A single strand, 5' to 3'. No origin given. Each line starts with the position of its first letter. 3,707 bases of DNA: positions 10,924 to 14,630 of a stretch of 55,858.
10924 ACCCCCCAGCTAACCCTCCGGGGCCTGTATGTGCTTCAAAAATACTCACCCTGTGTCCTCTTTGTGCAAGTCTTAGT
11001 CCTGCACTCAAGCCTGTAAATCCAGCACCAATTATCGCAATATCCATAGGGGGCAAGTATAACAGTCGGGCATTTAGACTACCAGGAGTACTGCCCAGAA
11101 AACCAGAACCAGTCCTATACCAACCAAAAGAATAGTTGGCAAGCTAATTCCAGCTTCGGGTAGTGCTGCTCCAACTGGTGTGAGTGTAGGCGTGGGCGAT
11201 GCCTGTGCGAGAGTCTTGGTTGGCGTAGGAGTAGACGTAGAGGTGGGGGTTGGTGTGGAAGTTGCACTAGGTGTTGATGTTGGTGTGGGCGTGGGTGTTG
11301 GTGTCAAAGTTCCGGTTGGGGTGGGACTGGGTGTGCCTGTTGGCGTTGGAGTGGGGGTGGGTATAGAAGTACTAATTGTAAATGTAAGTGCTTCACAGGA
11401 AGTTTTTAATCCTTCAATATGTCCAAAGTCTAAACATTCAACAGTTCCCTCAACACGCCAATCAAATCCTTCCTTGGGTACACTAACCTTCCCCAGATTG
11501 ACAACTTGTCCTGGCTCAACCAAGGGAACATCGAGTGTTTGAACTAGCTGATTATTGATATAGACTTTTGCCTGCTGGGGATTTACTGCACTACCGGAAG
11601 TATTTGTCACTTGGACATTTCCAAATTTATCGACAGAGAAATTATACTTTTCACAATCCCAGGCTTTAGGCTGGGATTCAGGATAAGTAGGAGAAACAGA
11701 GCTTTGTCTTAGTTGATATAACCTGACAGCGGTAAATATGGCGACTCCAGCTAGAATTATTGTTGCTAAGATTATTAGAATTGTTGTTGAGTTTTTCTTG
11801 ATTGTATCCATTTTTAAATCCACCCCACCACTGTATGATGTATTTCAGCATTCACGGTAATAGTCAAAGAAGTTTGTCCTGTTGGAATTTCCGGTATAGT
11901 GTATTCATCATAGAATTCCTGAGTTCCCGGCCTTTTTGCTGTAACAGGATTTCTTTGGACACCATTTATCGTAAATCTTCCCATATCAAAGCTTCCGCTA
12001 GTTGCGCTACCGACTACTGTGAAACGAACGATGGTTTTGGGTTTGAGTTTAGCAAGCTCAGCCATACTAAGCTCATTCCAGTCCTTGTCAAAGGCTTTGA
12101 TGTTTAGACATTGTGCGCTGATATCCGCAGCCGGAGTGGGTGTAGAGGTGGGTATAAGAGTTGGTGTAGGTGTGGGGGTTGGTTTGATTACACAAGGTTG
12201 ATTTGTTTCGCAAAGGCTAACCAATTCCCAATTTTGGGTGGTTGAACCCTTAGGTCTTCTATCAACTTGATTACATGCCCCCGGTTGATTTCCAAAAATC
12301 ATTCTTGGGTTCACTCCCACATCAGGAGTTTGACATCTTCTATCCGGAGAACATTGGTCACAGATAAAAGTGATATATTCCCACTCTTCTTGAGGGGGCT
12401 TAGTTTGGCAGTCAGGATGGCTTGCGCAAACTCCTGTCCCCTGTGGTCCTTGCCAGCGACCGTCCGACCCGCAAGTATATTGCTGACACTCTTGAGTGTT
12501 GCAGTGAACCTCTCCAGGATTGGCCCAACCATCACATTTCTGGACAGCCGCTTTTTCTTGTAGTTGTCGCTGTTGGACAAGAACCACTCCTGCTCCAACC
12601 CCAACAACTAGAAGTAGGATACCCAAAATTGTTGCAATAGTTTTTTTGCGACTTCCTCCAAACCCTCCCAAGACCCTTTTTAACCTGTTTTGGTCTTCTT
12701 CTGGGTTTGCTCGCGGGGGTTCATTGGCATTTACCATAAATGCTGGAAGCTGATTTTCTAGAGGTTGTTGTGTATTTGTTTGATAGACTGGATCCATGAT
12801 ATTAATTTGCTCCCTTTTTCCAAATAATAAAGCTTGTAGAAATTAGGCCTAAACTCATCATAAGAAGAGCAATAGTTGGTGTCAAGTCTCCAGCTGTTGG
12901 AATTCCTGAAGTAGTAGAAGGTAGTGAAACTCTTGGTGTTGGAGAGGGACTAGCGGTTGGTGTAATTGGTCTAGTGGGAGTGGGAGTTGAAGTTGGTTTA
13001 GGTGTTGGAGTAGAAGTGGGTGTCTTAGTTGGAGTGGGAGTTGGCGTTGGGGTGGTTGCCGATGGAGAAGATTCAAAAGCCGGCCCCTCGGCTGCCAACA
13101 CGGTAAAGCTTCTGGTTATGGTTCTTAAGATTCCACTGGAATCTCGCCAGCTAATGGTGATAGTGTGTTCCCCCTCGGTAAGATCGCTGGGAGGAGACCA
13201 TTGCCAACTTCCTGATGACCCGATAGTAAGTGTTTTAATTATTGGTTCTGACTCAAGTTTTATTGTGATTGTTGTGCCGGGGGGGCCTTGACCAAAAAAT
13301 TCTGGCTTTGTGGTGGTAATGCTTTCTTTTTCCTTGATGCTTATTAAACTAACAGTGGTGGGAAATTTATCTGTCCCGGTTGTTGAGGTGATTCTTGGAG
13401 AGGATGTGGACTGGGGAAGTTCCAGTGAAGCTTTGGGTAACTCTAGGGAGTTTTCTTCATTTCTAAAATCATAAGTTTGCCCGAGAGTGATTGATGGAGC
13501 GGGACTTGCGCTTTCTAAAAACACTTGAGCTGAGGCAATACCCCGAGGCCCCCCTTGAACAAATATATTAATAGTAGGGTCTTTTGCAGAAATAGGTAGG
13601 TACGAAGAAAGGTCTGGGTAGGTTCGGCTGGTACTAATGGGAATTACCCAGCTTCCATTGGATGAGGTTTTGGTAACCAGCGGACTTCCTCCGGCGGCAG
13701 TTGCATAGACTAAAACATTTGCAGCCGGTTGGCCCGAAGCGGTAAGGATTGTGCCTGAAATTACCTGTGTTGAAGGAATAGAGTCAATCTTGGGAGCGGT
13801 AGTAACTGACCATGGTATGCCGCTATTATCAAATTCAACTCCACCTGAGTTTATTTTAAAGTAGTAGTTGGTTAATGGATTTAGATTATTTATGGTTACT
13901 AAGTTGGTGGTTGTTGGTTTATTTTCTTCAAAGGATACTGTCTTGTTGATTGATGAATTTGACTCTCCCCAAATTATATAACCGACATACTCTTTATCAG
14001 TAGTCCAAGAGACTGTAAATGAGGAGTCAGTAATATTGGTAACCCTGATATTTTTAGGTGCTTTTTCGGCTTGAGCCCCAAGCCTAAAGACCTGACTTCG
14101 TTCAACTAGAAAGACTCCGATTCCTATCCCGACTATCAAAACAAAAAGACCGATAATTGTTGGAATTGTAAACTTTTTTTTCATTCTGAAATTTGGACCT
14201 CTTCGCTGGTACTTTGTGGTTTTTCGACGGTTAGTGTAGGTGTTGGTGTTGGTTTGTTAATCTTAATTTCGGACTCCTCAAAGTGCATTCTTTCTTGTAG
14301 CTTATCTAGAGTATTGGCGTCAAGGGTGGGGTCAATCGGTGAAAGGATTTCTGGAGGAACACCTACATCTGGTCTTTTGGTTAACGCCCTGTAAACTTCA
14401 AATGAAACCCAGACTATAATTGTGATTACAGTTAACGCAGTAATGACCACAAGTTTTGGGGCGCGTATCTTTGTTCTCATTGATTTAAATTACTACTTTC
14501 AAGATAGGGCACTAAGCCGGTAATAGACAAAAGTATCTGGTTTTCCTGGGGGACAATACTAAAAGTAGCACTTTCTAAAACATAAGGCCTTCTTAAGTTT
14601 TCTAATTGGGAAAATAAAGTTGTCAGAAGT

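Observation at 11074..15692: Six-gene coupled operon: PilN/PilO-like pair without PilM, followed by four Thr-Pro-linker surface proteins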

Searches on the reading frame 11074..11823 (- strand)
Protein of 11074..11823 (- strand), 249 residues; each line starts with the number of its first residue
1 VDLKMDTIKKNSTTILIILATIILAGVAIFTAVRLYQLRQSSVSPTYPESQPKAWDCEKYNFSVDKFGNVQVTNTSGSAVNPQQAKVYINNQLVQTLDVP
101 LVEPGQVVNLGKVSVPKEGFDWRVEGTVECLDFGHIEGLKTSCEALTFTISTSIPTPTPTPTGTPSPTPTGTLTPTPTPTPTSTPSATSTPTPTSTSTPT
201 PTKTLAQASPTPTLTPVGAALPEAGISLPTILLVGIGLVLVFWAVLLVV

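Call 3: search_protein_families(library=pfam, proteins=[window:11074-11823:-], max_evalue=1)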
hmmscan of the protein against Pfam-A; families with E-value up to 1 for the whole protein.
window:11074-11823:- (249 aa): 1 family
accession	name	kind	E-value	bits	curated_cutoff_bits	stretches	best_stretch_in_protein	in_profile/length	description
PF07705.17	CARDB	-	0.065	13.9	22.7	1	69-110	24-65/101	CARDB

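Call 4: search_protein_families(library=ncbifam, proteins=[window:11074-11823:-], max_evalue=1)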
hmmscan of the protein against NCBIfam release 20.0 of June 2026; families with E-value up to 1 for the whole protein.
window:11074-11823:- (249 aa): 0 families

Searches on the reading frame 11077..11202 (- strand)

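Call 30: search_protein_families(library=ncbifam, proteins=[window:11077-11202:-], max_evalue=10)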
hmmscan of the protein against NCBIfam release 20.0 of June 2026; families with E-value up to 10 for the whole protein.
seq(42 aa): 1 family
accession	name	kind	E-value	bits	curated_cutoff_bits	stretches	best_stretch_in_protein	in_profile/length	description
TIGR01167.1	LPXTG_anchor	domain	0.37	11.5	15.9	1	14-40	2-28/34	LPXTG cell wall anchor domain-containing protein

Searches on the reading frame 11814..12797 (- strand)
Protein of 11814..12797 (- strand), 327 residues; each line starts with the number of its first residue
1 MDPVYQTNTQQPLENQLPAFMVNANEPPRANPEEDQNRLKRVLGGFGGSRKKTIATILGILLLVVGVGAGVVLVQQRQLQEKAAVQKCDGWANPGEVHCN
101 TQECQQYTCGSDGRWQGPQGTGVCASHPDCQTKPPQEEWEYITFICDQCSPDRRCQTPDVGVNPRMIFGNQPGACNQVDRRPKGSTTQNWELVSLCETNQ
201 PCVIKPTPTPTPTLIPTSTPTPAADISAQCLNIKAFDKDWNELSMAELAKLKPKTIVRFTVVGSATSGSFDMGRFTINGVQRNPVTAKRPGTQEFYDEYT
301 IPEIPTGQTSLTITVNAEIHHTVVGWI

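Call 3: search_protein_families(library=pfam, proteins=[window:11814-12797:-], max_evalue=1)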
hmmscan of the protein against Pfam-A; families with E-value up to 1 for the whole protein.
window:11814-12797:- (327 aa): 0 families

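Call 4: search_protein_families(library=ncbifam, proteins=[window:11814-12797:-], max_evalue=1)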
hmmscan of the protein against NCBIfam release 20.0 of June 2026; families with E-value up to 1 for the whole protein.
window:11814-12797:- (327 aa): 0 families

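Call 30: search_protein_families(library=ncbifam, proteins=[window:11814-12797:-], max_evalue=10)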
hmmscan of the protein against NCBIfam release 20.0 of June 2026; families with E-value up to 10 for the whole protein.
window:11814-12797:- (327 aa): 0 families

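Call 50: search_solved_structures(query=A4, max_evalue=10, show_alignments=2)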
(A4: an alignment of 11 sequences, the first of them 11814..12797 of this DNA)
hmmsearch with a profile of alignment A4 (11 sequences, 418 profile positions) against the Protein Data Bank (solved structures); distinct sequences matched with E-value up to 10: 4.
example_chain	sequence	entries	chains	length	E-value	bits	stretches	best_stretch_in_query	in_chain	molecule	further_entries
2n2a_A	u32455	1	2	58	0.19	14.5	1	83-114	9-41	Receptor tyrosine-protein kinase erbB-2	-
2jwa_A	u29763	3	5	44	0.22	14.3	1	82-114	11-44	Receptor tyrosine-protein kinase erbB-2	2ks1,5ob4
8wb4_c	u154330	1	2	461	3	10.5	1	83-104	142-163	Photosystem II CP43 reaction center protein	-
8xr6_C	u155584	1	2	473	3.1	10.5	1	83-104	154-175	PsbC_CP43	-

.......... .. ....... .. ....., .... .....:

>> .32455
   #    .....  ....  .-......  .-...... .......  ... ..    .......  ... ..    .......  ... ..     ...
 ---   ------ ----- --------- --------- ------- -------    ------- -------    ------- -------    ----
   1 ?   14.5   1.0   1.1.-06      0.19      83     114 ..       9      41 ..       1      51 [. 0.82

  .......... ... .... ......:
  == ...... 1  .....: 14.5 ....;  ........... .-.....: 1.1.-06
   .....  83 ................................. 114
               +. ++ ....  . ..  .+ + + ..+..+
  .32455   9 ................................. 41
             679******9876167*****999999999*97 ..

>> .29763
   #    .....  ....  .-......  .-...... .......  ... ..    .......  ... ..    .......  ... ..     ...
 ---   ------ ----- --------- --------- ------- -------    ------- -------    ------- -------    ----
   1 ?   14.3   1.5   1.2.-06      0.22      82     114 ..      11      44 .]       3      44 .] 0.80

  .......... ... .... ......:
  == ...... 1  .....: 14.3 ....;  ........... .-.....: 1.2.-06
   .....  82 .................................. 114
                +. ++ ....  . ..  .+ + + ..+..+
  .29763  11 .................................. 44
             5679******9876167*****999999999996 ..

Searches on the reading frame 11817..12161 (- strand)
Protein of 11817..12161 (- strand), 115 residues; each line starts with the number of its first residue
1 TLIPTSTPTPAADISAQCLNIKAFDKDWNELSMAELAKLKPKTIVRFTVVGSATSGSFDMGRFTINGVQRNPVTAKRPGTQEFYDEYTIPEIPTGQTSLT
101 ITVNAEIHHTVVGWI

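Call 52: find_homologous_proteins(query=A6, max_evalue=0.001)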
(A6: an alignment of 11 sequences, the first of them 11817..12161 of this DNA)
Query A6 (11 sequences) (115 aa, profile of the alignment): 51 proteins with E <= 0.001 among 1572 candidates.
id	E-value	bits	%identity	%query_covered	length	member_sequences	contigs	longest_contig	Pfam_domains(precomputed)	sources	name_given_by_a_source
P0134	1.8e-47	178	56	96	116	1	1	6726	-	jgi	jgi:hypothetical protein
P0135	2.3e-46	174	58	95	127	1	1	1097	-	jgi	-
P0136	4.1e-46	173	58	87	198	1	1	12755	-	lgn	-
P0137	7.5e-46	172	55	96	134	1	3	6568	-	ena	-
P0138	6.8e-43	163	54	90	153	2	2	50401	-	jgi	jgi:hypothetical protein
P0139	7.1e-43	163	47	86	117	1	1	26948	-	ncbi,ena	-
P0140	9.9e-43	162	53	95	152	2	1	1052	-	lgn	-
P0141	8.5e-42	159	54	97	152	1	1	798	-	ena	-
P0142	1.2e-41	159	50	89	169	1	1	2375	-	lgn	-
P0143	1.8e-41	158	56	89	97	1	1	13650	-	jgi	jgi:hypothetical protein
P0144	6.8e-41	156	50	100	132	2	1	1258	-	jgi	jgi:hypothetical protein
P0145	4.0e-40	154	53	89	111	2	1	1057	-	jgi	jgi:hypothetical protein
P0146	5.0e-40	154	50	88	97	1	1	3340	-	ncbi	-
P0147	5.8e-40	153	51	88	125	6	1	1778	-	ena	-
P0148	6.9e-40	153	49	89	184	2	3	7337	-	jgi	jgi:hypothetical protein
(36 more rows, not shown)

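Call 63: predict_structure(alignment_id=A7)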
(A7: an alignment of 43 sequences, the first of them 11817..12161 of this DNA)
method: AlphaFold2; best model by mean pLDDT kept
length: 115 residues; sequences in the alignment: 43
mean_pLDDT: 93.0   pTM: 0.81
mean pLDDT of the five models: 93.0, 92.6, 92.4, 92.3, 91.0
residues with pLDDT >= 90: 98; 70-90: 7; 50-70: 9; < 50: 1
segments of 3 or more residues with pLDDT < 50: none
pLDDT, mean of each block of 10 residues (from residue 1): 63 89 98 95 98 96 98 98 98 91 97 96
secondary structure, 60 per line:
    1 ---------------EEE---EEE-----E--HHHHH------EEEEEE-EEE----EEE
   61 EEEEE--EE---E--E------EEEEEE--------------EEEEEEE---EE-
elements in order: E16-18 E22-24 H33-37 E44-49 E51-53 E58-65 E83-88 E103-109

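Call 66: fold_search(model_id=the predicted structure, library=pdb)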
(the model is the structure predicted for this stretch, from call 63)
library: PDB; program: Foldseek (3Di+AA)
matches with E <= 10: 1117; with E <= 0.001: 0
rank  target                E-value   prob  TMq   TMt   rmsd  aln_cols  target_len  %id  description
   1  2jhs                  9.3e-02  0.69  0.38  0.34   7.7       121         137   12  CRYSTAL STRUCTURE OF RHOGDI K135H,K138H,K141H MUTANT (released 2007-05-08)
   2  8b6l_N                1.1e-01  0.89  0.41  0.15  12.3       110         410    7  Subtomogram average of the human Sec61-TRAP-OSTA-translocon (released 2022-12-07)
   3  3pdd                  1.3e-01  1.00  0.46  0.29   2.2        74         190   11  Structures of Clostridium thermocellum CbhA fibronectin(III)-like modules (released 2011-11-23)
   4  9kvu                  1.4e-01  0.99  0.47  0.57   5.4       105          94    7  Structure of B1 domain in the bifunctional enzyme CelAly (released 2026-03-18)
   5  5fr2_B                1.4e-01  0.51  0.34  0.25   9.1       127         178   13  Farnesylated RhoA-GDP in complex with RhoGDI-alpha, lysine acetylated at K178 (released 2016-01-13)
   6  8dl0_A                1.5e-01  0.77  0.43  0.16   6.2       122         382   11  CryoEM structure of the nucleotide-free and open channel A.aeolicus WzmWzt transporter (released 2022-09-21)
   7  7q2t                  1.6e-01  0.84  0.44  0.35   6.0       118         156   12  Crystal structure of untagged rat C2orf32 (also known as CNRIP1) in a domain-swapped conformation (released 2022-11-16)
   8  1kmt_A                1.6e-01  0.69  0.42  0.37   7.6       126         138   12  Crystal structure of RhoGDI Glu(154,155)Ala mutant (released 2002-12-11)
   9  1ft3_B                1.6e-01  0.41  0.33  0.29   8.7       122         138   11  CRYSTAL STRUCTURE OF TRUNCATED RHOGDI K141A MUTANT (released 2001-05-02)
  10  6w8u_A                1.7e-01  0.60  0.34  0.30   6.5       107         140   16  Cryo-EM of the Pyrobaculum arsenaticum pilus (released 2020-07-08)
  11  6nav_A                1.9e-01  0.41  0.29  0.27   7.0       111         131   10  Cryo-EM reconstruction of Sulfolobus islandicus LAL14/1 Pilus (released 2019-05-08)
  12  1fst_B                1.9e-01  0.41  0.32  0.28  10.4       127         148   14  CRYSTAL STRUCTURE OF TRUNCATED HUMAN RHOGDI TRIPLE MUTANT (released 2001-05-02)
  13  5hno_A                2.3e-01  0.84  0.47  0.36   5.9       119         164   14  The structure of the kdo-capped saccharide binding subunit of the O-12 specific ABC transporter, Wzt (released 2016-03-09)
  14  7ui8_A                2.7e-01  0.84  0.46  0.47   6.2       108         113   16  Intramolecular ester bond-containing repeat domain from E. columbae adhesin (split and religated) (released 2023-04-05)
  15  5gni_B                2.7e-01  0.69  0.39  0.26   5.0        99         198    9  The crystal structure of PECAM-1 IgL1-2 trans-homophilic dimer (released 2016-12-21)
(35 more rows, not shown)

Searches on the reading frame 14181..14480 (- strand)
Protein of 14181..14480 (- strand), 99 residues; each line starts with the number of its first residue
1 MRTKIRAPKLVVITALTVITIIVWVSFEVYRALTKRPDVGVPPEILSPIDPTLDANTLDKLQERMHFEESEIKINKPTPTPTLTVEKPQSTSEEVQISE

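Call 3: search_protein_families(library=pfam, proteins=[window:14181-14480:-], max_evalue=1)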
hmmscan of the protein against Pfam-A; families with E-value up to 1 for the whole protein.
window:14181-14480:- (99 aa): 0 families

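Call 4: search_protein_families(library=ncbifam, proteins=[window:14181-14480:-], max_evalue=1)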
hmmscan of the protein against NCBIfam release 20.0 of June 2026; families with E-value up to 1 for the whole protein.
window:14181-14480:- (99 aa): 1 family
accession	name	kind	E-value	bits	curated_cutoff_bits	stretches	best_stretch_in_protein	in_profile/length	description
NF035953.1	integrity_Cei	equivalog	0.078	12.7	150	1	4-27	10-33/212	envelope integrity protein Cei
